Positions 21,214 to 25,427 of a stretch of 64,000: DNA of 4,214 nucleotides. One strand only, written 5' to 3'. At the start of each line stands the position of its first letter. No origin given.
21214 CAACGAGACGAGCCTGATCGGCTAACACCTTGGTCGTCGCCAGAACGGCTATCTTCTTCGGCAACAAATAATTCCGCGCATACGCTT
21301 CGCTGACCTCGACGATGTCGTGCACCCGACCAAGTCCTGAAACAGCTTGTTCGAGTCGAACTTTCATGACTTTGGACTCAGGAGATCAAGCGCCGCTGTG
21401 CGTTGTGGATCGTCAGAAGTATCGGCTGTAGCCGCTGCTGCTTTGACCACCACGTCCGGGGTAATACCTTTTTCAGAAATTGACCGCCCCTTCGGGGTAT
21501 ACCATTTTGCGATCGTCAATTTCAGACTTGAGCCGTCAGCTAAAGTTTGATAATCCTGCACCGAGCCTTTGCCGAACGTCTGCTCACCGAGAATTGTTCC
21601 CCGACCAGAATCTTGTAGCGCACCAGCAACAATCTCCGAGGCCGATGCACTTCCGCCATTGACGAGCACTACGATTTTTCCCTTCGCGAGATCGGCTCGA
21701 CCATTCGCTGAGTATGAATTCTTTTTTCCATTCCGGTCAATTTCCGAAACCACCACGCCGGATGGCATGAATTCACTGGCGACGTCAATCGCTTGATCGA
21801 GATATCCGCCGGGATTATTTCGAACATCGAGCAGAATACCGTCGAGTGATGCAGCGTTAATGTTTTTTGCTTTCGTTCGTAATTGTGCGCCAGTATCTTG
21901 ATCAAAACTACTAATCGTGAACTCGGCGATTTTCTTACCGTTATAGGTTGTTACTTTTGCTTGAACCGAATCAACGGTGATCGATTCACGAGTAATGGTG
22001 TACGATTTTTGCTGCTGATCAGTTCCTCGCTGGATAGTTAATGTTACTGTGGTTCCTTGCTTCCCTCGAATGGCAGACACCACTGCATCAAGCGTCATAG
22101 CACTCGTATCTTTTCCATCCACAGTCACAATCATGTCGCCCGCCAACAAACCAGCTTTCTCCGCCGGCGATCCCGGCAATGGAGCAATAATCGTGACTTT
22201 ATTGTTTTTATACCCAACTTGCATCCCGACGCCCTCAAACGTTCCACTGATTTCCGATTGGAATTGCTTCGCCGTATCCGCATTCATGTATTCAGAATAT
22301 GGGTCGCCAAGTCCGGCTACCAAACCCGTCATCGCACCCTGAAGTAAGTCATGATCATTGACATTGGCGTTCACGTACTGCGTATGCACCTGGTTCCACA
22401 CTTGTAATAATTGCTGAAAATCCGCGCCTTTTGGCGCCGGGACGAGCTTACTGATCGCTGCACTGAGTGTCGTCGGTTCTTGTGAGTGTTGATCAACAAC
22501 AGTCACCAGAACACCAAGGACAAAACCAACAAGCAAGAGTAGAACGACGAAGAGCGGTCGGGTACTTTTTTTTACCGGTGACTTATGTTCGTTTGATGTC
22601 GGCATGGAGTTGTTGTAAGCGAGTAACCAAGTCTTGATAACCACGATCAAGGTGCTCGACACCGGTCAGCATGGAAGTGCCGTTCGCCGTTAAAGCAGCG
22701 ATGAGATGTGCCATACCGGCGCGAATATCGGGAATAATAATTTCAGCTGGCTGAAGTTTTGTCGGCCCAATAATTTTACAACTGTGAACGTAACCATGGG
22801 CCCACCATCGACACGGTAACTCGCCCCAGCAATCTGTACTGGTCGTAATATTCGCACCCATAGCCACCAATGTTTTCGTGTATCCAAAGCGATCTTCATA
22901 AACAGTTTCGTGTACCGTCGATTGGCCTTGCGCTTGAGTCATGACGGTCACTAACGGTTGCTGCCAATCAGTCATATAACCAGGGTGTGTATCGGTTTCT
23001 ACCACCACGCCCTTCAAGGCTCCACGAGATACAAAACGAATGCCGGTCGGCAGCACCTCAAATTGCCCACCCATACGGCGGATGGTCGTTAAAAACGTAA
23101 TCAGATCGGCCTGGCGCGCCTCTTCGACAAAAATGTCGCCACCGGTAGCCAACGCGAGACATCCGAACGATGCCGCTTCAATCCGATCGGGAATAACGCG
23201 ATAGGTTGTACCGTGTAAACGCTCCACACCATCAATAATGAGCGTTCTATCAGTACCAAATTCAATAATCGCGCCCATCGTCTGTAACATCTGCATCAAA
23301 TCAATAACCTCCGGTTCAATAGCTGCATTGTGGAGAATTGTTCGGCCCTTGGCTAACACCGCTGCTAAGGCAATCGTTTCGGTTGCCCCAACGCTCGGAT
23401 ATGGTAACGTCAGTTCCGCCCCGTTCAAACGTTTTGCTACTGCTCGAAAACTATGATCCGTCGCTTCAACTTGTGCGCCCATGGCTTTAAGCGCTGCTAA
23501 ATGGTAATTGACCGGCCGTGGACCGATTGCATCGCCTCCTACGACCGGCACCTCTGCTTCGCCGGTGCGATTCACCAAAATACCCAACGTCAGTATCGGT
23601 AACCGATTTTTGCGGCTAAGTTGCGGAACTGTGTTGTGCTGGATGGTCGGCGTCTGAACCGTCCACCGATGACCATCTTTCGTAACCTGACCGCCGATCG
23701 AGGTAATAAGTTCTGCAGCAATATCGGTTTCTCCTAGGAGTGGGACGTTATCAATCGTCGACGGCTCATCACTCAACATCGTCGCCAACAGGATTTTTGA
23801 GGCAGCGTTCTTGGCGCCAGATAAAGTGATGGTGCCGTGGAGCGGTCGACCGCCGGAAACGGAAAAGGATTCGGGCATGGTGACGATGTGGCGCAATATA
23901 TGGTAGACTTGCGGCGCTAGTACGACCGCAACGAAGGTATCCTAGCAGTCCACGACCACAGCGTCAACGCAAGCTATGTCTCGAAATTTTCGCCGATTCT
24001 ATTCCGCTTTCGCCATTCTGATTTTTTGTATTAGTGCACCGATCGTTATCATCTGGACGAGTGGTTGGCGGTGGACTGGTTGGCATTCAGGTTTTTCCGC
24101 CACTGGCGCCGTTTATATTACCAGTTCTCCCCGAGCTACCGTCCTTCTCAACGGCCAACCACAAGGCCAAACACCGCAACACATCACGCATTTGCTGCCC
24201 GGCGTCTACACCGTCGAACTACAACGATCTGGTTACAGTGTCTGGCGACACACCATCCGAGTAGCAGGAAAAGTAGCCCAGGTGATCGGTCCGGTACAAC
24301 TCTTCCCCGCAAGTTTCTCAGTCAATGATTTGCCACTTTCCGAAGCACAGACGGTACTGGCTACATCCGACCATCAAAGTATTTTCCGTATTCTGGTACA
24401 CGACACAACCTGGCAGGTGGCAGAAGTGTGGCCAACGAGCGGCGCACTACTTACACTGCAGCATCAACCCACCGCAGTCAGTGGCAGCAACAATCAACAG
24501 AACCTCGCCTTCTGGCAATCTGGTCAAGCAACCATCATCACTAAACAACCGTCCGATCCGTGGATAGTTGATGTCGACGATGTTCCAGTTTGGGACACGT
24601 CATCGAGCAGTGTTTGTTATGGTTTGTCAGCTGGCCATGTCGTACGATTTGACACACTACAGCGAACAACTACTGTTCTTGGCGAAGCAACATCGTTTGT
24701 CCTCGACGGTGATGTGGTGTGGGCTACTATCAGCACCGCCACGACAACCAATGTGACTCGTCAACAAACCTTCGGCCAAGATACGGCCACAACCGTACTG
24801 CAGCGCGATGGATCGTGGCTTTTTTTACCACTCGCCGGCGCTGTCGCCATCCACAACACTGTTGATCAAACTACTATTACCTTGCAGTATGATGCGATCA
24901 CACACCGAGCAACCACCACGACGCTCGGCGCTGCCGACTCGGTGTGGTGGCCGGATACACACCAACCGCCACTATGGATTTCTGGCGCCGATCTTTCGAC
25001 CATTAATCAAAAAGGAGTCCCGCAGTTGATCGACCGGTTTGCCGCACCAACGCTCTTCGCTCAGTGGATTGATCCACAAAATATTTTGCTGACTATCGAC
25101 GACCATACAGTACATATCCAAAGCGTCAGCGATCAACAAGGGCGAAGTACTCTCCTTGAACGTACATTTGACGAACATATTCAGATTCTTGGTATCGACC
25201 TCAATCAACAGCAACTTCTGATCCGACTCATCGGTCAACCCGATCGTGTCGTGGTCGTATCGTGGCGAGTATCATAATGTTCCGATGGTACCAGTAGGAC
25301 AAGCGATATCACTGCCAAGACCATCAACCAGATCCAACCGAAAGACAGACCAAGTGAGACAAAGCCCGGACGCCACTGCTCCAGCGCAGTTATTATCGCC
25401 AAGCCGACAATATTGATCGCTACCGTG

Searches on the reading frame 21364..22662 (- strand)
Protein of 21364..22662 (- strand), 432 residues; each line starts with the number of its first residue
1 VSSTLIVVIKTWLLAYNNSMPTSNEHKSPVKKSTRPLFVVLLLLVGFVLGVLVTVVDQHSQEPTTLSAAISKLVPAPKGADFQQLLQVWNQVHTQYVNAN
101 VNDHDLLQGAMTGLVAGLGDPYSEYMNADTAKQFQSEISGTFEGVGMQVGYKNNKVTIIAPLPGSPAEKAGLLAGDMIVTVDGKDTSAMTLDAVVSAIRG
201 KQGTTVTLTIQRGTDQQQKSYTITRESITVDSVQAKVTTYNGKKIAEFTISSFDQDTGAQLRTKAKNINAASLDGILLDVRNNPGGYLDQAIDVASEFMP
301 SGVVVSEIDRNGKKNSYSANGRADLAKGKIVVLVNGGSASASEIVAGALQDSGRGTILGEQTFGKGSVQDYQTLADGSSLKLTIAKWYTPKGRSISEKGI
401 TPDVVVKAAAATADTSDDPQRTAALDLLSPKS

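Call 29: search_protein_families(library=pfam, proteins=[window:21364-22662:-], max_evalue=0.001)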
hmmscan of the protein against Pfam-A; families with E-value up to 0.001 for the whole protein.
window:21364-22662:- (432 aa): 6 families
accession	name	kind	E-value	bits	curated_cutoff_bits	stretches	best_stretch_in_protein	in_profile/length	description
PF03572.23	Peptidase_S41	-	5.6e-54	182.6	24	1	244-406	1-165/165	Peptidase family S41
PF17820.7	PDZ_6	-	4.9e-16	58.7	27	1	160-212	4-54/54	PDZ domain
PF00595.29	PDZ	-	4.3e-14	53.1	23.2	1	140-211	9-81/81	PDZ domain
PF22694.1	CtpB_N-like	-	6.6e-11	43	27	1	76-130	35-85/85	Activating protease CtpB N-terminal domain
PF13180.12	PDZ_2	-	9.7e-11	42.3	27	1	146-218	4-75/80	PDZ domain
PF14685.13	PDZ_Tricorn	-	0.00023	21.5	25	0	164-220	30-85/88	Tricorn protease PDZ domain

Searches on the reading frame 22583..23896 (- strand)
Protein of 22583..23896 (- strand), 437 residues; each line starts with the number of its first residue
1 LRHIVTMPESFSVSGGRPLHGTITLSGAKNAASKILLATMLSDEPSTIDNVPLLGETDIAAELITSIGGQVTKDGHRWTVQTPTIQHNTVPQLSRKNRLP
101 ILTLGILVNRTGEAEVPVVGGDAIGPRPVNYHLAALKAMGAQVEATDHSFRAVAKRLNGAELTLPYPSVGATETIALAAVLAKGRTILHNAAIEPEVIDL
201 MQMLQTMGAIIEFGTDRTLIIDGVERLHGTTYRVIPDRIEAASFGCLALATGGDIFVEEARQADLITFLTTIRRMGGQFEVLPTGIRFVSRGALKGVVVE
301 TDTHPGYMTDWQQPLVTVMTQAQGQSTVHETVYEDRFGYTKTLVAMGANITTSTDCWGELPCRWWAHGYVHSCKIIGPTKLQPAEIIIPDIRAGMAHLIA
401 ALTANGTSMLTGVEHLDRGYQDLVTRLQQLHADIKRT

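Call 29: search_protein_families(library=pfam, proteins=[window:22583-23896:-], max_evalue=0.001)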
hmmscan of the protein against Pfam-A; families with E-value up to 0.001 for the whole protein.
window:22583-23896:- (437 aa): 1 family
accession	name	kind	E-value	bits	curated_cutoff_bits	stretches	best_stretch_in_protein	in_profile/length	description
PF00275.25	EPSP_synthase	-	2.1e-70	238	22.8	1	14-426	2-416/417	EPSP synthase (3-phosphoshikimate 1-carboxyvinyltransferase)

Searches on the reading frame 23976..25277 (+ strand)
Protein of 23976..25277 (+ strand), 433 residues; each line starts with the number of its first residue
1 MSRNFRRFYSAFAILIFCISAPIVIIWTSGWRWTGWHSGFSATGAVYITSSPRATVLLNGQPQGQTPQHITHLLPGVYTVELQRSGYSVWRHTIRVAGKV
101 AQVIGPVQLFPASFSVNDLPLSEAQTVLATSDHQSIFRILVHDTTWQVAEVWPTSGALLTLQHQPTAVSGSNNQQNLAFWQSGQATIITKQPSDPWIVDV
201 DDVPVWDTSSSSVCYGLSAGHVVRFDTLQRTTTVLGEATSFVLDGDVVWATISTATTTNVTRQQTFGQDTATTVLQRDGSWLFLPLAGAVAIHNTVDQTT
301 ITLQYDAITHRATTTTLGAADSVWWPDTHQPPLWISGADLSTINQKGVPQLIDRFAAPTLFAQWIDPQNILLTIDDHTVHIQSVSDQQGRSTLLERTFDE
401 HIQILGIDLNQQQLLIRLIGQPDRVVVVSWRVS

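Call 29: search_protein_families(library=pfam, proteins=[window:23976-25277:+], max_evalue=0.001)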
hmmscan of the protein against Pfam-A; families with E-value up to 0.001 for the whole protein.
window:23976-25277:+ (433 aa): 1 family
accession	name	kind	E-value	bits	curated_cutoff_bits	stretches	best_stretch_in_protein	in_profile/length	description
PF08308.17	PEGA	-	3.3e-08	33.8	20.8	1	44-97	2-56/71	PEGA domain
